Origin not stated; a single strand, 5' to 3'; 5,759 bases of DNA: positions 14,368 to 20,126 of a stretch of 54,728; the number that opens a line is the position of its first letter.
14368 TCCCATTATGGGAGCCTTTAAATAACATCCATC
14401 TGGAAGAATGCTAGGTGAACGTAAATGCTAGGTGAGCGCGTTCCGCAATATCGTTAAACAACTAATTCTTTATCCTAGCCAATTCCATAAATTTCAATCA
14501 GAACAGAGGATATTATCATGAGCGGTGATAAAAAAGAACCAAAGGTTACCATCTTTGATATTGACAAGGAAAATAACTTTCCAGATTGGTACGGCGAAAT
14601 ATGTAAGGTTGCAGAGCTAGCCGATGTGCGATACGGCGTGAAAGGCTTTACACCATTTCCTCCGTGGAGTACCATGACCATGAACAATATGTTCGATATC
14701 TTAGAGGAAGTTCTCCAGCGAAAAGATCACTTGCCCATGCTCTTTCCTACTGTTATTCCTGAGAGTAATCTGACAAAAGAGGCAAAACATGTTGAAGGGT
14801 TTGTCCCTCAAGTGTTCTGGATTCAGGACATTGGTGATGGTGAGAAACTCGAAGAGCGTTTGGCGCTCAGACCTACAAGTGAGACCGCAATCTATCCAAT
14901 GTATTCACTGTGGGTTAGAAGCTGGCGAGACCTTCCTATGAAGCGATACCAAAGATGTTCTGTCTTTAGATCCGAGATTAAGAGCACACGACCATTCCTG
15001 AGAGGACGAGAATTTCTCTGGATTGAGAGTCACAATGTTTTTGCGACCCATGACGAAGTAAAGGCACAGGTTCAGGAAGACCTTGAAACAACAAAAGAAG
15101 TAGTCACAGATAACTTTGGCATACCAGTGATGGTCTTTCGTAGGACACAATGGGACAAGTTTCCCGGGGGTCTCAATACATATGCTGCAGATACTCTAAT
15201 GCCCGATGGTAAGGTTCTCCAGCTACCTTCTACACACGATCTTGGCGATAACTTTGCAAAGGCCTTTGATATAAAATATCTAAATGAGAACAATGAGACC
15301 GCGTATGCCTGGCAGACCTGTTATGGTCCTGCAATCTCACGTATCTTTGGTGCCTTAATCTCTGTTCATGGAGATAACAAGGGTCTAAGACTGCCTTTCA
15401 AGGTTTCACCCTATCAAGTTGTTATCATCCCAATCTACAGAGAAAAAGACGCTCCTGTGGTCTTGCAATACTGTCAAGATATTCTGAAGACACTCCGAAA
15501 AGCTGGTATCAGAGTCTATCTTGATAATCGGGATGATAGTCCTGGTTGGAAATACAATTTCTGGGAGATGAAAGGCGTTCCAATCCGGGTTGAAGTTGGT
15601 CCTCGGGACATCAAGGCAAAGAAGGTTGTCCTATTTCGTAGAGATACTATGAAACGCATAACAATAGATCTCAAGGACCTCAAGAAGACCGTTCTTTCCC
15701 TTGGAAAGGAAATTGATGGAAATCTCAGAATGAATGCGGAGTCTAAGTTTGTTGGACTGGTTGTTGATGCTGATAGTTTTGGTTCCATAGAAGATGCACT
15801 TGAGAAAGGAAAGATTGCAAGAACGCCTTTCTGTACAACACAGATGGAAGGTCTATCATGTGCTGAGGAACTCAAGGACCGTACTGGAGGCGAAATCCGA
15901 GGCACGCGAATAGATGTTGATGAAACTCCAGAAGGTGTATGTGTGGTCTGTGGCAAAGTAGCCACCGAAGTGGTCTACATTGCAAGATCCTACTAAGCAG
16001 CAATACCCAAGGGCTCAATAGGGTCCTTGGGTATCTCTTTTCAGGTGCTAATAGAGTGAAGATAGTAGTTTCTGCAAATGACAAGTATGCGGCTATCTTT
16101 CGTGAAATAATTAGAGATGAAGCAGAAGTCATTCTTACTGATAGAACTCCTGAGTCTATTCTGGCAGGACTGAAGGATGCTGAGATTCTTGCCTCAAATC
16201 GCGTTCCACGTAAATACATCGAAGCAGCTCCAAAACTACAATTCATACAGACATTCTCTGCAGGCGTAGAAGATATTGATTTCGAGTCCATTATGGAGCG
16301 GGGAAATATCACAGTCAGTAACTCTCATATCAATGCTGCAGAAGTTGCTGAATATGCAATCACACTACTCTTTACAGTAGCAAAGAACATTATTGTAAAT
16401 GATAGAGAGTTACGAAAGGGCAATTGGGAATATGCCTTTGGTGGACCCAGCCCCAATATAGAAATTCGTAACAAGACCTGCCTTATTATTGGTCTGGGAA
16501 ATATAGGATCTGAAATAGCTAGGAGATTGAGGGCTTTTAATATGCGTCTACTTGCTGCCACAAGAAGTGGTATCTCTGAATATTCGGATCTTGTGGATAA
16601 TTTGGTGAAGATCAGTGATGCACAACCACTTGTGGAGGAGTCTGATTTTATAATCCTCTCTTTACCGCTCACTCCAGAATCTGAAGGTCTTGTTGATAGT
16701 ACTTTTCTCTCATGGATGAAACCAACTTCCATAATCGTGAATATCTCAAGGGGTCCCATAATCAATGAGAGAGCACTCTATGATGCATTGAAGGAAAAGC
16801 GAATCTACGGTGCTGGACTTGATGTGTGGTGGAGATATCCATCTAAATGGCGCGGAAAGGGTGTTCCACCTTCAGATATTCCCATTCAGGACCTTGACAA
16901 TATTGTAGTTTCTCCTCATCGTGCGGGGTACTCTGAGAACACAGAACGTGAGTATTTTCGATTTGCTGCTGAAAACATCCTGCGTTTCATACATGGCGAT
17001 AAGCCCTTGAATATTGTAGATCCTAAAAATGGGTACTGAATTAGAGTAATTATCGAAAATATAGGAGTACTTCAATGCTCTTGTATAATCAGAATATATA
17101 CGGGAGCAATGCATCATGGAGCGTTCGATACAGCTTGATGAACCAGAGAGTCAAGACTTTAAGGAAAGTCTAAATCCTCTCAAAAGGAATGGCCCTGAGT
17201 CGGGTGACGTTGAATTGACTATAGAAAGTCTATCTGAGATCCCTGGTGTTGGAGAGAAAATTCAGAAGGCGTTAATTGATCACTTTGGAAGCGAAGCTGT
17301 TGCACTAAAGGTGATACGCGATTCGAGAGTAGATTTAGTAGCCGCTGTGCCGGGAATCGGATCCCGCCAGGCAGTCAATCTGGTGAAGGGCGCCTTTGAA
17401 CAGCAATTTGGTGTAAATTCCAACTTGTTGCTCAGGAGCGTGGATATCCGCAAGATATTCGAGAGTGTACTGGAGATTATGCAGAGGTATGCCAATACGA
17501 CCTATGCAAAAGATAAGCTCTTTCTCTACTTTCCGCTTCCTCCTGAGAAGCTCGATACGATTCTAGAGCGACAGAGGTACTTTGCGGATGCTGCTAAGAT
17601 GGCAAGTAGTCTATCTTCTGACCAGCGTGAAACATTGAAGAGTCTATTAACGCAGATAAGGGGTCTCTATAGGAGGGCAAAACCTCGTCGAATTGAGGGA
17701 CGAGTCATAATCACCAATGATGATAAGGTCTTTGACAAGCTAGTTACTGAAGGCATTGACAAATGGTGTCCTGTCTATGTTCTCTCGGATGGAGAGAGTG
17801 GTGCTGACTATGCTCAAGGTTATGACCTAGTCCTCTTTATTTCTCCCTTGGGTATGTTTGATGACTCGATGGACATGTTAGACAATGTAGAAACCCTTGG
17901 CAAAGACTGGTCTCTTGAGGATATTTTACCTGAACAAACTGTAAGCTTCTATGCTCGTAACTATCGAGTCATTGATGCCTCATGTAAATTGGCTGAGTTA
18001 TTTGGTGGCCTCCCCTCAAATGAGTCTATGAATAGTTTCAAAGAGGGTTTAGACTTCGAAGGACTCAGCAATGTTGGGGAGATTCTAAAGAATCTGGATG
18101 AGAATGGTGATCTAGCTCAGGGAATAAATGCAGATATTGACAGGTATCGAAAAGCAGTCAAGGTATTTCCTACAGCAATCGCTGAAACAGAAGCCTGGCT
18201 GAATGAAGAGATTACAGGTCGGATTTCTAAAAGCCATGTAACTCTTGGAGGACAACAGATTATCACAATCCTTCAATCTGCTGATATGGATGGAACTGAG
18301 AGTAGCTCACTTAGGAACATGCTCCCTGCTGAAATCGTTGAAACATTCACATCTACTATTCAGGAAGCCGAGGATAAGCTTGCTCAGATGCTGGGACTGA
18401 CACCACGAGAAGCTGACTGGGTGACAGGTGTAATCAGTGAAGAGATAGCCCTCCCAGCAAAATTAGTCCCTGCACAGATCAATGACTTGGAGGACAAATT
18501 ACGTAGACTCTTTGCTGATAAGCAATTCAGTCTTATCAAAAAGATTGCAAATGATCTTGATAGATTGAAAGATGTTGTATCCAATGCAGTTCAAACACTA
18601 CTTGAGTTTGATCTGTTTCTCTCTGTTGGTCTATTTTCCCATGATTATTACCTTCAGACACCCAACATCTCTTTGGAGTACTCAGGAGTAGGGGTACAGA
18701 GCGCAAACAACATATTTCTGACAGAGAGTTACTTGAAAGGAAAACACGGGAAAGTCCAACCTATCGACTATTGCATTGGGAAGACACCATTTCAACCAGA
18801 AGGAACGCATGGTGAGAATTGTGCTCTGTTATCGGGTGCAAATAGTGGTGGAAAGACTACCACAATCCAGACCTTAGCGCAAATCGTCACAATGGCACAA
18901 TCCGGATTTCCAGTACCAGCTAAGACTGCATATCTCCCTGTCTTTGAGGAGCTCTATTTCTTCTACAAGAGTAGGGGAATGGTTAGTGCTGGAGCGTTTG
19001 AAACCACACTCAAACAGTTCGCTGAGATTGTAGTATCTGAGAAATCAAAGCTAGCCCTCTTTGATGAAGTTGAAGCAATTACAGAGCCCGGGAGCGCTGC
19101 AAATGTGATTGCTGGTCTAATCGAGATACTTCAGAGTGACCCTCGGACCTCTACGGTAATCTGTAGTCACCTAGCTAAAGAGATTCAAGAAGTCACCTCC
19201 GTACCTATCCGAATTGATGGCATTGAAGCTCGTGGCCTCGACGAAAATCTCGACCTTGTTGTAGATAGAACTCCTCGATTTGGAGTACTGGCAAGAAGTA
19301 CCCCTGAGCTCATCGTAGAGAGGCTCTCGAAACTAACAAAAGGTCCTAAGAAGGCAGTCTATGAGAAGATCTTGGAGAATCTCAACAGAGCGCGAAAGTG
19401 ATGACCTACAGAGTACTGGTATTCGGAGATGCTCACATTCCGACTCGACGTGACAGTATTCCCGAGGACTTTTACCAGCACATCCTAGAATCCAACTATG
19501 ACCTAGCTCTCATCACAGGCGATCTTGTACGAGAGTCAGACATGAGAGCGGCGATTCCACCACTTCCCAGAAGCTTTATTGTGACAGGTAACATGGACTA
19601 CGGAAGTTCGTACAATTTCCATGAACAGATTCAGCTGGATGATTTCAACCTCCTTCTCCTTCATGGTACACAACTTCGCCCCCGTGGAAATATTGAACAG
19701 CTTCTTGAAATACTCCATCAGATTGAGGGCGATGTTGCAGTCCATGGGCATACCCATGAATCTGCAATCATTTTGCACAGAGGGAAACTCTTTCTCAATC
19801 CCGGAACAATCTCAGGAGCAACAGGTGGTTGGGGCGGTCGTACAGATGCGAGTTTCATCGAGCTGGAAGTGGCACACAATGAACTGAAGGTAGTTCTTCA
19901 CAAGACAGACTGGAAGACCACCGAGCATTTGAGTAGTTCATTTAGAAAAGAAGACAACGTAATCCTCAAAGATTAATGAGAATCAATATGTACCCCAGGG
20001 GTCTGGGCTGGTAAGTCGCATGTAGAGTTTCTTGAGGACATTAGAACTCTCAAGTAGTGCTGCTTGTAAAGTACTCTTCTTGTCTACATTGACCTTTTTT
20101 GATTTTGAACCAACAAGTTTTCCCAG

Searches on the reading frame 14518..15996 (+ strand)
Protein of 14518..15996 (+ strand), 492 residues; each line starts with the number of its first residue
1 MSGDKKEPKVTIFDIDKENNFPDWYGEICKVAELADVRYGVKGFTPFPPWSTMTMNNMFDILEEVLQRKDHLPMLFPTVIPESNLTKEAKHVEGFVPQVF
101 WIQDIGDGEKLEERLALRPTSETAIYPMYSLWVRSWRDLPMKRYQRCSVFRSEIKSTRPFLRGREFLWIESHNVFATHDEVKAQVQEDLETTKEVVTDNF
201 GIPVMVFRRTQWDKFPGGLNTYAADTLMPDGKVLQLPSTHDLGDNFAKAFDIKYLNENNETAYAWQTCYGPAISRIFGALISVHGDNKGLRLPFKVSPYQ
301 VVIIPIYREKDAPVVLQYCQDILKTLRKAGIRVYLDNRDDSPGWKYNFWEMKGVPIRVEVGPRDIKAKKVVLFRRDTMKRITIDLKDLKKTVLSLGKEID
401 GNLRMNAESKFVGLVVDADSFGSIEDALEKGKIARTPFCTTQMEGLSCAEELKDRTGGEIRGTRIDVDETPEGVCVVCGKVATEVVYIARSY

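Call 63: search_protein_families(library=pfam, proteins=[window:14518-15996:+], max_evalue=0.001)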
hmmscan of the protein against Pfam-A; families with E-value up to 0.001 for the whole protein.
window:14518-15996:+ (492 aa): 3 families
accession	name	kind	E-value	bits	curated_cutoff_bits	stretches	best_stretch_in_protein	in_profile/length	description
PF00587.30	tRNA-synt_2b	-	8.3e-28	98.1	29.3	1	110-283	6-178/179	tRNA synthetase class II core domain (G, H, P, S and T)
PF03129.25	HGTP_anticodon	-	2.9e-23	82.3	21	1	300-393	1-92/94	Anticodon binding domain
PF09180.16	ProRS-C_1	-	1.1e-12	48.4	31.5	1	424-492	4-71/71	Prolyl-tRNA synthetase, C-terminal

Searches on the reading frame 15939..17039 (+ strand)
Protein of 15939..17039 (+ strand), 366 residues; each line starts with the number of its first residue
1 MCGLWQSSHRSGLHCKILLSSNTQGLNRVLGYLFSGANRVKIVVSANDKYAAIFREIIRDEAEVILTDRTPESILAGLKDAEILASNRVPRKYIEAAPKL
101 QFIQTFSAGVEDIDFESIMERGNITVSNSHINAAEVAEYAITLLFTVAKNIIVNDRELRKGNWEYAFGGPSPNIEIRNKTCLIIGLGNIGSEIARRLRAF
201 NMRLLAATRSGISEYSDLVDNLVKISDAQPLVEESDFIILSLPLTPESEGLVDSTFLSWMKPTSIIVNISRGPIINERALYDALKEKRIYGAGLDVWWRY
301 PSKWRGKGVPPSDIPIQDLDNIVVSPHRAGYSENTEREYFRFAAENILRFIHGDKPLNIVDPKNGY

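Call 63: search_protein_families(library=pfam, proteins=[window:15939-17039:+], max_evalue=0.001)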
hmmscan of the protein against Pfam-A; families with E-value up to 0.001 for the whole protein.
window:15939-17039:+ (366 aa): 4 families
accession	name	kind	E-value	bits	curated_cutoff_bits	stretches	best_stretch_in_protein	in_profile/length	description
PF02826.25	2-Hacid_dh_C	-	3.4e-44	150.8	25.1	1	142-329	2-178/178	D-isomer specific 2-hydroxyacid dehydrogenase, NAD binding domain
PF00389.36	2-Hacid_dh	-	8.3e-18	64.8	24.6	1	53-360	10-133/134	D-isomer specific 2-hydroxyacid dehydrogenase, catalytic domain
PF03807.23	F420_oxidored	-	3.2e-06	28.1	21.6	1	183-245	4-70/94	NADP oxidoreductase coenzyme F420-dependent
PF03446.21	NAD_binding_2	-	4.3e-06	27.3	21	1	183-289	4-112/161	NAD binding domain of 6-phosphogluconate dehydrogenase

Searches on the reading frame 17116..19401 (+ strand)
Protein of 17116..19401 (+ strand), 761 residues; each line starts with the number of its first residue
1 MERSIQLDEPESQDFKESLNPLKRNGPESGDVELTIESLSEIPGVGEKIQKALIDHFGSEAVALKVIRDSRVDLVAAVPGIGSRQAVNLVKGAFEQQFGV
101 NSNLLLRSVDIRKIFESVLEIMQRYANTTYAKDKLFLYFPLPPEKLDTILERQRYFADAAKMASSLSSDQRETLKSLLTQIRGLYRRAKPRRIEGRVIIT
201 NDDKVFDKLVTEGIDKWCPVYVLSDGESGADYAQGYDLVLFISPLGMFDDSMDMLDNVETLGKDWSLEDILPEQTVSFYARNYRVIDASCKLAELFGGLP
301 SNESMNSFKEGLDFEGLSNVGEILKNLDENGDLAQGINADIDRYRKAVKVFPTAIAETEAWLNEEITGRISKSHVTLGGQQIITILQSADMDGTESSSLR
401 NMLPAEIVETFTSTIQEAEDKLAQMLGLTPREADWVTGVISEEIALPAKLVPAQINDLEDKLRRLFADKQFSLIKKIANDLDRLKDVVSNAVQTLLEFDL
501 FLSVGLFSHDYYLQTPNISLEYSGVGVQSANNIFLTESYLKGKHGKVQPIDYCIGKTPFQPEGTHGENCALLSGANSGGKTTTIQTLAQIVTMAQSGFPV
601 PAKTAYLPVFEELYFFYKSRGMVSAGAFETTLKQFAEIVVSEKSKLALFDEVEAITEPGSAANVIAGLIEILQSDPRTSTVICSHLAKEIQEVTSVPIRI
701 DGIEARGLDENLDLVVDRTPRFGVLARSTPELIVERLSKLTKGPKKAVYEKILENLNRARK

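Call 63: search_protein_families(library=pfam, proteins=[window:17116-19401:+], max_evalue=0.001)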
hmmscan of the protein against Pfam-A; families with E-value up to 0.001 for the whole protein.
window:17116-19401:+ (761 aa): 3 families
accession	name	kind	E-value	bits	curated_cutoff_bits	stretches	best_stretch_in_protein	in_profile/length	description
PF00488.27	MutS_V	-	3.3e-08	34.2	30.2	1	571-694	2-127/188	MutS domain V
PF14520.12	HHH_5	-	6.5e-06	27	27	1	37-92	2-54/57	Helix-hairpin-helix domain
PF00633.29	HHH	-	0.00029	21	24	0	30-55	4-29/30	Helix-hairpin-helix motif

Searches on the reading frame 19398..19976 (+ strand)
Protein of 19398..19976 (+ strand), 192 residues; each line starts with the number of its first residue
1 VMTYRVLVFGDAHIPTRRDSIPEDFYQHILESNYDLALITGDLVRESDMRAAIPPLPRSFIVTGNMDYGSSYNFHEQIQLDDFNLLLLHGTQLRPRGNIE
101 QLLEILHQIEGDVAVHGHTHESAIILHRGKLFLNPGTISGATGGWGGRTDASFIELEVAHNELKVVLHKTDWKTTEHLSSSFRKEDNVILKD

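Call 63: search_protein_families(library=pfam, proteins=[window:19398-19976:+], max_evalue=0.001)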
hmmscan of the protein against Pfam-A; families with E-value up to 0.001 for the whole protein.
window:19398-19976:+ (192 aa): 2 families
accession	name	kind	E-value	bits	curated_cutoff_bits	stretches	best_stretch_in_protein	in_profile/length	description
PF12850.12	Metallophos_2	-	7.3e-18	65.5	27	1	5-143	2-140/154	Calcineurin-like phosphoesterase superfamily domain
PF00149.33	Metallophos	-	1.5e-05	26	21.5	1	5-88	2-102/191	Calcineurin-like phosphoesterase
